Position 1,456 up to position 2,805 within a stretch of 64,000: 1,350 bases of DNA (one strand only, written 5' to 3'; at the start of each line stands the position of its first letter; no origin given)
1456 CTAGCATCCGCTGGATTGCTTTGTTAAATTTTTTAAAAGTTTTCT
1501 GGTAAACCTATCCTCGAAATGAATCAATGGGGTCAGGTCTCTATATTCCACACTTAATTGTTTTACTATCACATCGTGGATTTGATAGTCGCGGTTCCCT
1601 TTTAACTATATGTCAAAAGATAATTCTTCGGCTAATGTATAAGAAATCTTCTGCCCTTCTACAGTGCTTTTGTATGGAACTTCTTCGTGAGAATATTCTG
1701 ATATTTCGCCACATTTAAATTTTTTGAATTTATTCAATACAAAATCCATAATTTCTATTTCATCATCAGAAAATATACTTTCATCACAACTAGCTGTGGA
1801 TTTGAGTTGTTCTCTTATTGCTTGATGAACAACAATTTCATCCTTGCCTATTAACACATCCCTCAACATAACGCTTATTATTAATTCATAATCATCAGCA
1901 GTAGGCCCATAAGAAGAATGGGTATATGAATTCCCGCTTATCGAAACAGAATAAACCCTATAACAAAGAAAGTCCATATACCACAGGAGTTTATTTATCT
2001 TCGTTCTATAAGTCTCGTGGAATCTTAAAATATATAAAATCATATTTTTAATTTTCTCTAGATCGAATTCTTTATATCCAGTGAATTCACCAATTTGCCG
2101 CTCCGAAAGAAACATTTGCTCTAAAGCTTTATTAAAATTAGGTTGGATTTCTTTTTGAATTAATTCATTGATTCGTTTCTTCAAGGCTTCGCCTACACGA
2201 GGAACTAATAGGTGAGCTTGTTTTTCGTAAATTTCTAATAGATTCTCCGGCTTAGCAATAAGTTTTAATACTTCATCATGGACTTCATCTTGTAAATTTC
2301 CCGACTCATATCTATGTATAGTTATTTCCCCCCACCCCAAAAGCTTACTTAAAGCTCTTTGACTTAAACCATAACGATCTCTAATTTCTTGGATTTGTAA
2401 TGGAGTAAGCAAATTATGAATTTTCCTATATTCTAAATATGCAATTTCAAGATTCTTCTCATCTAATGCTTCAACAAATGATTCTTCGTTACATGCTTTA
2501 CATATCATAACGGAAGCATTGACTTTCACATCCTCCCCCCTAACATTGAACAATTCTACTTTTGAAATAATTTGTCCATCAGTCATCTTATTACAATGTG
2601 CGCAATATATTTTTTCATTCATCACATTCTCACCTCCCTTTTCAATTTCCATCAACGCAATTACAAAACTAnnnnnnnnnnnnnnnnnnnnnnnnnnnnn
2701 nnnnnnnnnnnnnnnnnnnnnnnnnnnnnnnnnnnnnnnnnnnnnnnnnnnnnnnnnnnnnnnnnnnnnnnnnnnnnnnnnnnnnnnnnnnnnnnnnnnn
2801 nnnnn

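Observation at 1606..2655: Unusual antitoxin architecture: MqsA-type zinc-ribbon/HTH N-terminus fused to a Panacea (DUF4065) domain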

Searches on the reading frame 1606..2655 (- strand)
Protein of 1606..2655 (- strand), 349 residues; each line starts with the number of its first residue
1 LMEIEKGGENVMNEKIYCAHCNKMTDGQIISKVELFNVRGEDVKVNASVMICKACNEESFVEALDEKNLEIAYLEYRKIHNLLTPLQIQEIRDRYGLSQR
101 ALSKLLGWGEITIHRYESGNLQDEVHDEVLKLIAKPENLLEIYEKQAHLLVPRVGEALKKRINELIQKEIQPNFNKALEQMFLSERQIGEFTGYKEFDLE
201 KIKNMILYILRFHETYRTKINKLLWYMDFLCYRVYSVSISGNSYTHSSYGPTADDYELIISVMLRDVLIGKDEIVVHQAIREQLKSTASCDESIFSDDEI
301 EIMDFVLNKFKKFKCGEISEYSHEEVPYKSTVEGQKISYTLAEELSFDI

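Call 3: search_protein_families(library=pfam, proteins=[window:1606-2655:-], max_evalue=1)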
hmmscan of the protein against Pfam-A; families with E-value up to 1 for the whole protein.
window:1606-2655:- (349 aa): 8 families
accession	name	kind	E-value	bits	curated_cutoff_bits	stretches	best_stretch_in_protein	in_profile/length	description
PF13274.11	SocA_Panacea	-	5.4e-17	63.2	25.7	1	220-328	1-112/113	Antitoxin SocA-like, Panacea domain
PF15731.11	MqsA_antitoxin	-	6e-08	33.3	30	1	34-141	18-128/131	Antitoxin component of bacterial toxin-antitoxin system, MqsA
PF01381.28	HTH_3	-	1.6e-06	28.5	23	1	88-135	1-46/55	Helix-turn-helix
PF13560.12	HTH_31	-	7.9e-05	23.3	27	1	88-121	6-39/64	Helix-turn-helix domain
PF12844.13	HTH_19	-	0.045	14.1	30.2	1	88-120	4-36/64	Helix-turn-helix domain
PF13643.11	DUF4145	-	0.054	14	23.1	0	153-181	32-61/88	Domain of unknown function (DUF4145)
PF14279.12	HNH_5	-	0.056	13.8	27.5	0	39-58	23-42/56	HNH endonuclease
PF22289.1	DmmA-like_C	-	0.16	12.4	27.4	0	15-27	1-13/44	Dimethylamine monooxygenase subunit DmmA-like, C-terminal domain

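Call 4: search_protein_families(library=ncbifam, proteins=[window:1606-2655:-], max_evalue=1)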
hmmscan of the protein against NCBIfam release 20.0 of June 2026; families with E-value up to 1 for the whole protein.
window:1606-2655:- (349 aa): 13 families
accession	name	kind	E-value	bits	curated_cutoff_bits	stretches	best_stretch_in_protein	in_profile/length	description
TIGR03830.1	CxxCG_CxxCG_HTH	subfamily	8.5e-28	96.7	61.8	1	18-142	1-125/127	type II TA system antitoxin MqsA family protein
TIGR03070.1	couple_hipB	subfamily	0.0047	16.8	71.65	1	87-120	6-39/58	type II toxin-antitoxin system Y4mF family antitoxin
TIGR00270.2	TIGR00270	equivalog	0.0099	15.7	110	1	87-125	79-117/159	multiprotein bridging factor aMBF1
NF005932.1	PRK07956.1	equivalog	0.012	14.2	369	1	41-178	415-506/664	NAD-dependent DNA ligase LigA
NF010931.0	PRK14351.1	equivalog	0.014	13.9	1051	1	50-113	446-509/692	NAD-dependent DNA ligase LigA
NF041951.1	phage_RstR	subfamily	0.015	15.6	80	1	87-134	6-51/108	RstR family transcriptional repressor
TIGR00575.1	dnlj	equivalog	0.017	13.5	444.45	1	41-114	407-480/652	NAD-dependent DNA ligase LigA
NF007257.0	PRK09706.1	subfamily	0.054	13.3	101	1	87-122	9-44/135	transcriptional repressor DicA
TIGR02612.1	mob_myst_A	hypoth_equivalog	0.092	12.6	122.6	1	69-190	9-125/150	mobile mystery protein A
NF049845.1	Xre_ParS_antitoxin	subfamily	0.12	12.5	90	1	88-134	7-55/112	type II RES/Xre toxin-antitoxin system antitoxin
TIGR02726.1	phenyl_P_delta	equivalog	0.16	12.1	281.95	0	145-205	59-117/169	phenylphosphate carboxylase subunit delta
NF002992.0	PRK03743.1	equivalog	0.2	10.8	470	0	11-145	26-159/333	4-hydroxythreonine-4-phosphate dehydrogenase PdxA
NF041259.1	mono_DmmA_fam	domain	0.32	11.3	60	1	4-25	40-61/101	dimethylamine monooxygenase subunit DmmA family protein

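Call 6: find_homologous_proteins(query=window:1606-2655:-)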
Query window:1606-2655:- (349 aa): 421 proteins with E <= 0.001 among 3905 candidates; the best 120 are listed.
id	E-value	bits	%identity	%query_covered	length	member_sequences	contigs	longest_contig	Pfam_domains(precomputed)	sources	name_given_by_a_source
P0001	2.8e-220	748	100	97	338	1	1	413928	PF13274.12,PF01381.29,PF15731.12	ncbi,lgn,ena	-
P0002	4.7e-192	655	86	97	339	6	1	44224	PF13274.12,PF01381.29,PF15731.12,PF13560.13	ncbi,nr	ncbi:MAG: DUF4065 domain-containing protein [Candidatus Omnitrophica bacterium]|nr:DUF4065 domain-co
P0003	1.0e-191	654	85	97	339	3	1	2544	PF13274.12,PF01381.29,PF15731.12,PF13560.13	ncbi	-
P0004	4.8e-191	652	85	97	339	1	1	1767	PF13274.12,PF01381.29,PF15731.12,PF13560.13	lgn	-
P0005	6.1e-191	652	85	97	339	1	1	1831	PF13274.12,PF01381.29,PF15731.12,PF13560.13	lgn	-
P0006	9.5e-191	651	85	97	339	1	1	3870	PF13274.12,PF01381.29,PF15731.12,PF13560.13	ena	-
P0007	2.9e-190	649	84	97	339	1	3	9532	PF13274.12,PF15731.12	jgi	jgi:putative zinc finger/helix-turn-helix YgiT family protein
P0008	1.6e-184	631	82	97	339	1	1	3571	PF13274.12,PF01381.29,PF15731.12,PF13560.13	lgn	-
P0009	2.4e-178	610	79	97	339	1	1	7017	PF13274.12,PF15731.12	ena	-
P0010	4.7e-178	609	79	97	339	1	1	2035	PF13274.12,PF15731.12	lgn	-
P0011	2.0e-177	607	81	93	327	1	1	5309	PF13274.12,PF01381.29,PF15731.12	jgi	jgi:putative zinc finger/helix-turn-helix YgiT family protein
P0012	2.8e-174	597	79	96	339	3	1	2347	PF13274.12,PF01381.29,PF15731.12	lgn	-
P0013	7.8e-174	595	77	97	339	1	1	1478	PF13274.12,PF15731.12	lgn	-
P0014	7.9e-173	592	78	97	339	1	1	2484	PF13274.12,PF01381.29,PF15731.12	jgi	jgi:putative zinc finger/helix-turn-helix YgiT family protein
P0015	1.5e-172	591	77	97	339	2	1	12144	PF13274.12,PF01381.29,PF15731.12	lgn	-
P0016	5.6e-172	589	77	97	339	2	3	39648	PF13274.12,PF01381.29,PF15731.12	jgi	jgi:putative zinc finger/helix-turn-helix YgiT family protein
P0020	2.2e-167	574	73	99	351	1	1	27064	PF13274.12,PF01381.29,PF15731.12,PF13560.13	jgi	jgi:putative zinc finger/helix-turn-helix YgiT family protein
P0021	2.4e-167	574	75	96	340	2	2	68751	PF13274.12,PF01381.29,PF15731.12,PF13560.13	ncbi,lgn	-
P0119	8.7e-80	286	43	96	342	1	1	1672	PF13274.12,PF01381.29,PF15731.12,PF13560.13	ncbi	-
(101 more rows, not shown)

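Call 12: find_encoding_contigs(protein=P0001, flank=6000, max_places=3)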
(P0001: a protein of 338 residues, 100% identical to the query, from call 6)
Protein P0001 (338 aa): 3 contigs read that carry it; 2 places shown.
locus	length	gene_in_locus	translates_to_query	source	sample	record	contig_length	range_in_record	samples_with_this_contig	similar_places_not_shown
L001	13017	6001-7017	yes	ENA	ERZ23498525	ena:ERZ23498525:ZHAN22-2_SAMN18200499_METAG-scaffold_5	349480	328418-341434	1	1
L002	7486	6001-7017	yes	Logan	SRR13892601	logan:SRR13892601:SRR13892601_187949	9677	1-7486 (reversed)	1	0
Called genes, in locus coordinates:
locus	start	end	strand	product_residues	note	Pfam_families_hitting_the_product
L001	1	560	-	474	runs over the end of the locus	PF21269:TreT_GT1, PF20706:GT4-conflict, PF00534:Glycos_transf_1, PF13692:Glyco_trans_1_4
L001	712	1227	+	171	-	PF07998:Peptidase_M54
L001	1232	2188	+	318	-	PF01661:Macro, PF00293:NUDIX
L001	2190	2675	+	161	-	PF05991:NYN_YacP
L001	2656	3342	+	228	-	PF01694:Rhomboid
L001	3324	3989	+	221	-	PF00730:HhH-GPD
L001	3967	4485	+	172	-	PF14385:DUF4416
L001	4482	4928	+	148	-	PF04463:2-thiour_desulf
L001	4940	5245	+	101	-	PF02575:YbaB_DNA_bd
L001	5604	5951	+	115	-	-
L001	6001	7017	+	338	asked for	PF15731:MqsA_antitoxin, PF01381:HTH_3 (weak), PF13274:SocA_Panacea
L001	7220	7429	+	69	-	-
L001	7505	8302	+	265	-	PF11185:DUF2971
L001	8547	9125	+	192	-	-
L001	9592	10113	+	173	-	PF25559:DUF7931 (weak)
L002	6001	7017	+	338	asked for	PF15731:MqsA_antitoxin, PF01381:HTH_3 (weak), PF13274:SocA_Panacea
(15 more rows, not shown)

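Call 14: find_related_loci(query=A1, collection=genome_contigs, flank=4000)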
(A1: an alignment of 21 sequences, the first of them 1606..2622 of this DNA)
Query A1 (338 aa) in genome_contigs; peptide patterns used: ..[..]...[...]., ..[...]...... (x = any residue, [..] = any of these).
280 stretches matched a pattern; 226 encode a relative of the query (tblastn E <= 1e-3); the best 80 are kept; 80 distinct loci.
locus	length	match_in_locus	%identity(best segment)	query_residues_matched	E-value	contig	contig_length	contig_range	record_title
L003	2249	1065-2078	75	1-338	0e+0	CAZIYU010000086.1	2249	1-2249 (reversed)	MAG TPA_asm: uncultured Candidatus Saccharibacteria bacterium isolate SRP178699_co1_16 genome assembly, contig: NODE_839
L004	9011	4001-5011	49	4-338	1e-107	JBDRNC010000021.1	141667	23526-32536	MAG: Elusimicrobiota bacterium isolate MEGAHIT-group-1.866 k141_1147870, whole genome shotgun sequence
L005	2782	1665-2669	47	5-338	7e-102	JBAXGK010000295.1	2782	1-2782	MAG: Candidatus Omnitrophota bacterium isolate ELA295 MAG295_295, whole genome shotgun sequence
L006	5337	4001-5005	46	5-338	8e-99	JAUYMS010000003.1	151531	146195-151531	MAG: Candidatus Omnitrophota bacterium isolate C24_metabat.bin.98 C24_k141_286584, whole genome shotgun sequence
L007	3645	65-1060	46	4-338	5e-98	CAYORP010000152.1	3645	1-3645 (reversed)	MAG TPA_asm: uncultured bacterium isolate SRP067234_co1_253 genome assembly, contig: k99_800071, whole genome shotgun se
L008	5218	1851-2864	44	5-338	9e-96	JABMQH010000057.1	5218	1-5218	MAG: Candidatus Omnitrophota bacterium isolate bin.702 k141_2159789, whole genome shotgun sequence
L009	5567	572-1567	46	4-338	2e-94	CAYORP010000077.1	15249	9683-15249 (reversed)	MAG TPA_asm: uncultured bacterium isolate SRP067234_co1_253 genome assembly, contig: k99_1119717, whole genome shotgun s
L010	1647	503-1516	42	5-338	9e-92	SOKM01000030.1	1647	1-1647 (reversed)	MAG: Candidatus Cloacimonadota bacterium isolate E44_bin80 NODE_77345_length_1647_cov_6.335427, whole genome shotgun seq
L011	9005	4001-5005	42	6-338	6e-86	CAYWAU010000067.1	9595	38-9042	MAG TPA_asm: uncultured Dehalococcoidaceae bacterium isolate binchicken_co100_127 genome assembly, contig: NODE_11493_le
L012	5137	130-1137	41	6-338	9e-85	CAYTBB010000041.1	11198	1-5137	MAG TPA_asm: uncultured Dehalococcoidales bacterium isolate SRP068000_co3_435 genome assembly, contig: NODE_7715_length_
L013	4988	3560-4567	41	6-338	3e-83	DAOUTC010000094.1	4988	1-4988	MAG TPA_asm: Dehalococcoidia bacterium isolate CSMAG_562 CSMAG_562_k127_8824_length_4988_cov_13.0000, whole genome shotg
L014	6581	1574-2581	42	6-338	1e-82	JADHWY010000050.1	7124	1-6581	MAG: Dehalococcoidales bacterium isolate BS750m-G39 BS-750m-C21540, whole genome shotgun sequence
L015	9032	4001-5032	40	5-338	4e-79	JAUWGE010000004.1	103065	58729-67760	MAG: Candidatus Bipolaricaulota bacterium isolate CSMAG_2234 CSMAG_2234_k141_187091_length_103065_cov_12.2521, whole gen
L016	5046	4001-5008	40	6-338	7e-79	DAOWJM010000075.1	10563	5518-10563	MAG TPA_asm: Dehalococcoidia bacterium isolate CSMAG_2069 CSMAG_2069_k141_621059_length_10563_cov_106.2167, whole genome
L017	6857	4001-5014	40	2-335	3e-74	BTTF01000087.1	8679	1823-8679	MAG: Bacterium Idc_ex_meta_mg7 DNA, NODE_447_8679_cov_40.099416, whole genome shotgun sequence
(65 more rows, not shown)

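Call 18: search_solved_structures(query=A1, max_evalue=1, show_alignments=2)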
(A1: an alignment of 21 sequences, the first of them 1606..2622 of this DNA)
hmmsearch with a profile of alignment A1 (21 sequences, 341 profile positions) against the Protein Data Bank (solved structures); distinct sequences matched with E-value up to 1: 16.
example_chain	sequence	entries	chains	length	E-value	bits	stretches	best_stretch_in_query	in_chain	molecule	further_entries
3gn5_A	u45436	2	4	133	3.2e-07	32.9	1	6-129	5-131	HTH-type transcriptional regulator MQSA (YGIT/b3021) | Uncharacterized HTH-type transcriptional regulator ygiT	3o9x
2kz8_A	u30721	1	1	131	4.2e-07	32.5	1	6-129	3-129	Uncharacterized HTH-type transcriptional regulator ygiT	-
5jaa_A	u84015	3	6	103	0.0012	21.1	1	71-131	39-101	Antitoxin igA-2 | Antitoxin HigA-2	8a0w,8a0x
5j9i_A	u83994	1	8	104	0.0013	21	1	71-131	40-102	Antitoxin igA-2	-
3fmy_A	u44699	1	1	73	0.0039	19.5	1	70-129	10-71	HTH-type transcriptional regulator MQSA (ygiT/b3021)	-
2mez_A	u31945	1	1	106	0.012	17.8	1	76-111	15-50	Multiprotein Bridging Factor (MBP-like)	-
9tv9_A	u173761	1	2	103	0.04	16.1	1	71-129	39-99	Antitoxin HigA-2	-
2p5t_A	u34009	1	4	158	0.16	14.2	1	74-151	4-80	Putative transcriptional regulator PezA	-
4ox3_A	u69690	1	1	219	0.21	13.8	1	116-190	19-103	Putative carboxypeptidase YodJ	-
8ezt_A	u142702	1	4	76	0.21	13.7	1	75-109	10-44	HipB(Lp)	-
2lku_A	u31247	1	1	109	0.38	12.9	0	92-115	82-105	GrxS14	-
4o5j_A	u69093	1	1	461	0.65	12.1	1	225-322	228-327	Uncharacterized protein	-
2mma_A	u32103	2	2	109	0.82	11.8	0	159-205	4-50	Monothiol glutaredoxin-S14, chloroplastic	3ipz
2r1j_L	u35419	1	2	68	0.82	11.8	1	71-112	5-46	Repressor protein C2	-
8tac_A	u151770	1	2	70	0.83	11.8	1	74-108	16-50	DBP48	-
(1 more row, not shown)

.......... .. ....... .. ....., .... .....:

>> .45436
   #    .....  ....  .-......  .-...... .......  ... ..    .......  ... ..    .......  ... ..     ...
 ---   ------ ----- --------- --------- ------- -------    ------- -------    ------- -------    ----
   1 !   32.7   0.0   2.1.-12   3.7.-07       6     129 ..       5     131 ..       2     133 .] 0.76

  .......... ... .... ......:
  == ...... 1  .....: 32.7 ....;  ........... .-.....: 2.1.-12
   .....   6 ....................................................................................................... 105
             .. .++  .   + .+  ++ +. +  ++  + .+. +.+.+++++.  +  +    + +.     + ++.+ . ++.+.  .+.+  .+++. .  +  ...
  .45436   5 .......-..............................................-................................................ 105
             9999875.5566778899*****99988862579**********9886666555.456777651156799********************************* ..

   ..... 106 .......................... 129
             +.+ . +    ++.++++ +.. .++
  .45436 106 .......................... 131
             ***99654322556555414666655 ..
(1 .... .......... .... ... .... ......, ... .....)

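Call 23: predict_structure(alignment_id=A1)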
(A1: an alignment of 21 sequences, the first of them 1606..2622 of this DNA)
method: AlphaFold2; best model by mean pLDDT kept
length: 338 residues; sequences in the alignment: 21
mean_pLDDT: 87.8   pTM: 0.55
mean pLDDT of the five models: 87.8, 87.0, 87.0, 81.5, 77.7
residues with pLDDT >= 90: 170; 70-90: 147; 50-70: 20; < 50: 1
segments of 3 or more residues with pLDDT < 50: none
pLDDT, mean of each block of 10 residues (from residue 1): 81 92 89 93 91 89 88 90 89 83 79 79 87 87 89 75 68 80 91 96 90 97 94 92 87 86 72 90 96 96 92 95 94 89
secondary structure, 60 per line:
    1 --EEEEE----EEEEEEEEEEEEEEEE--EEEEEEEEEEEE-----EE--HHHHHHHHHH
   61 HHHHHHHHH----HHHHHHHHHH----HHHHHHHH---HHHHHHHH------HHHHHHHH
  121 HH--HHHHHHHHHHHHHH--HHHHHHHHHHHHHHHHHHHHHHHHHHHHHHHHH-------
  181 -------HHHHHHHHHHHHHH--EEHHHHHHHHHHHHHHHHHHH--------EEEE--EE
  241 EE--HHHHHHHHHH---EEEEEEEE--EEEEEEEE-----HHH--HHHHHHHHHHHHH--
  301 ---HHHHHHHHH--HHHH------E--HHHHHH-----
elements in order: E3-7 E12-27 E30-41 H51-69 H74-83 H88-95 H99-106 H113-122 H125-138 H141-173 H188-201 H206-224 E233-236 E239-242 H245-254 E258-265 E268-275 H286-298 H304-312 H315-318 H328-333

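Call 28: fold_search(model_id=the predicted structure, library=pdb)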
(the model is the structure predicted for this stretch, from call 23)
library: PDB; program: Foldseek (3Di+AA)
matches with E <= 10: 605; with E <= 0.001: 2
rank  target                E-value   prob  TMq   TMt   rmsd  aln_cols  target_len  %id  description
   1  3gn5_A                3.2e-05  1.00  0.19  0.45   9.1       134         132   25  Structure of the E. coli protein MqsA (YgiT/b3021) (released 2010-01-12)
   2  3gn5_B                5.1e-05  1.00  0.19  0.44   9.5       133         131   22  Structure of the E. coli protein MqsA (YgiT/b3021) (released 2010-01-12)
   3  7yk3_B                2.6e-02  1.00  0.27  0.45   5.7       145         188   14  Crystal structure of DarTG toxin-antitoxin complex from Mycobacterium tuberculosis (released 2023-05-31)
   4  5j9i_C                3.7e-02  1.00  0.18  0.82   1.4        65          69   28  Crystal structure of the HigA2 antitoxin C-terminal domain (released 2017-04-05)
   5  5j9i_A                4.3e-02  1.00  0.18  0.82   1.4        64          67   28  Crystal structure of the HigA2 antitoxin C-terminal domain (released 2017-04-05)
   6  7yk3_D                4.3e-02  1.00  0.27  0.46   5.4       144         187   12  Crystal structure of DarTG toxin-antitoxin complex from Mycobacterium tuberculosis (released 2023-05-31)
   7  7tjj_A                5.3e-02  0.47  0.18  0.13  14.3       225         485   11  S. cerevisiae ORC bound to 84 bp ARS1 DNA and Cdc6 (state 1) with docked Orc6 N-terminal domain (released 2022-10-05)
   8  8a0x_A                8.1e-02  1.00  0.18  0.57   1.4        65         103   28  Crystal structure of the HigB2-HigA2 tetramer in complex with operator DNA (released 2023-05-03)
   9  5jaa_B                8.6e-02  1.00  0.18  0.57   1.3        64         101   28  Crystal structure of the HigBA2 toxin-antitoxin complex (released 2017-04-05)
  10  5j9i_B                1.1e-01  1.00  0.18  0.83   1.3        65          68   28  Crystal structure of the HigA2 antitoxin C-terminal domain (released 2017-04-05)
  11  2ox6_A                1.1e-01  0.98  0.17  0.31   9.3       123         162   11  Crystal structure of gene product SO3848 from Shewanella oneidensis MR-1 (released 2007-04-03)
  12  2ox6_C                1.1e-01  0.98  0.17  0.31   9.4       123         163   11  Crystal structure of gene product SO3848 from Shewanella oneidensis MR-1 (released 2007-04-03)
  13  5v8f_A                1.3e-01  0.33  0.18  0.16  13.2       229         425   11  Structural basis of MCM2-7 replicative helicase loading by ORC-Cdc6 and Cdt1 (released 2017-05-10)
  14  5jaa_A                1.4e-01  1.00  0.18  0.57   1.3        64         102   28  Crystal structure of the HigBA2 toxin-antitoxin complex (released 2017-04-05)
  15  5j9i_G                1.5e-01  1.00  0.18  0.84   1.5        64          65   28  Crystal structure of the HigA2 antitoxin C-terminal domain (released 2017-04-05)
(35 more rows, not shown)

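Call 32: find_encoding_contigs(protein=P0002, flank=4000, max_places=2)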
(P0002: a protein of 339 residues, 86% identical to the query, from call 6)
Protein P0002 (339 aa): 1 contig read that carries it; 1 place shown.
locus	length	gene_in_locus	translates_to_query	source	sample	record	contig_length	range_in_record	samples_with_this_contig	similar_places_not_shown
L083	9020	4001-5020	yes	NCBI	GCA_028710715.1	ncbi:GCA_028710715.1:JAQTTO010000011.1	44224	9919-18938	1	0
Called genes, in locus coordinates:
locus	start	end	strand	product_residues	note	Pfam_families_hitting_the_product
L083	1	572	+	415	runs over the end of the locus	PF08774:VRR_NUC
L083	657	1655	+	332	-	-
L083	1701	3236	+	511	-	PF13091:PLDc_2, PF00614:PLDc (weak)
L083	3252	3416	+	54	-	-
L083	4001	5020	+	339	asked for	PF15731:MqsA_antitoxin, PF13560:HTH_31 (faint), PF01381:HTH_3 (weak), PF13274:SocA_Panacea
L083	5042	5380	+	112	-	-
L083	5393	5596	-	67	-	-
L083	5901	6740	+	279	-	PF02498:Bro-N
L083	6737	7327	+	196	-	-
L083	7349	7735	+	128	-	-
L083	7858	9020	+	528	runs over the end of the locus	PF05496:RuvB_N (weak), PF13177:DNA_pol3_delta2, PF00004:AAA, PF22608:DNAX_ATPase_lid, PF12169:DNA_pol3_gamma3, PF20964:DnaX_C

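Call 33: find_encoding_contigs(protein=P0016, flank=4000, max_places=2)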
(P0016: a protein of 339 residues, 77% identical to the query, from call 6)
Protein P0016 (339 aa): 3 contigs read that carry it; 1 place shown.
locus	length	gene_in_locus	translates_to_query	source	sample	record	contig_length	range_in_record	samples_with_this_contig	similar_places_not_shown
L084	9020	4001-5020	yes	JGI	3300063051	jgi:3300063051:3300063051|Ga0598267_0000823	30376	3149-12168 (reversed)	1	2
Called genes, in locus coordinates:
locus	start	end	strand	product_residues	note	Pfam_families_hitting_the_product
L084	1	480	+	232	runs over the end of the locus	-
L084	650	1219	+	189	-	-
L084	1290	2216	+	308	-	-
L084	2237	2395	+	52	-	-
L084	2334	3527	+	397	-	PF13091:PLDc_2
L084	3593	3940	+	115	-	-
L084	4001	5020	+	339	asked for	PF15731:MqsA_antitoxin, PF01381:HTH_3 (weak), PF13274:SocA_Panacea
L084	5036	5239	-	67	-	-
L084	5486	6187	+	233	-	PF19502:DUF6036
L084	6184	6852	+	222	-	-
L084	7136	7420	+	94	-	-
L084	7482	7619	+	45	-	-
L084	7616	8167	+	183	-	PF01161:PBP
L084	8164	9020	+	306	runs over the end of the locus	PF02540:NAD_synthase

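Call 34: find_encoding_contigs(protein=P0021, flank=4000, max_places=2)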
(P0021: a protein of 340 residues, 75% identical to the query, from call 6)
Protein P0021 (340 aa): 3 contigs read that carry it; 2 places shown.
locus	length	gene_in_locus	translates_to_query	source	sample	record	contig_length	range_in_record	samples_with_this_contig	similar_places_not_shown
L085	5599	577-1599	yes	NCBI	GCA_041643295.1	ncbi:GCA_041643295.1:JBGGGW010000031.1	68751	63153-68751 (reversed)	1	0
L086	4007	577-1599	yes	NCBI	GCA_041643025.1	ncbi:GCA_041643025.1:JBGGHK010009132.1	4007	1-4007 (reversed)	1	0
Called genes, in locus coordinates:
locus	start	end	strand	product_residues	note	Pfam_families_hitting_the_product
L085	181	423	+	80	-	-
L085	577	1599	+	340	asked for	PF15731:MqsA_antitoxin, PF13560:HTH_31 (weak), PF01381:HTH_3 (weak), PF13274:SocA_Panacea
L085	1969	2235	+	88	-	PF01541:GIY-YIG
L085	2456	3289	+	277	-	PF02498:Bro-N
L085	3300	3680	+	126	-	-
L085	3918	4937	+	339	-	PF13379:NMT1_2, PF09084:NMT1, PF12974:Phosphonate-bd (weak)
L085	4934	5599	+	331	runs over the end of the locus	PF13379:NMT1_2, PF04069:OpuAC, PF09084:NMT1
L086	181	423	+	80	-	-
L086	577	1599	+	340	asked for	PF15731:MqsA_antitoxin, PF13560:HTH_31 (weak), PF01381:HTH_3 (weak), PF13274:SocA_Panacea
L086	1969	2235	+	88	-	PF01541:GIY-YIG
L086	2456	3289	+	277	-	PF02498:Bro-N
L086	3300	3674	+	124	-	-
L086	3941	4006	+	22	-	?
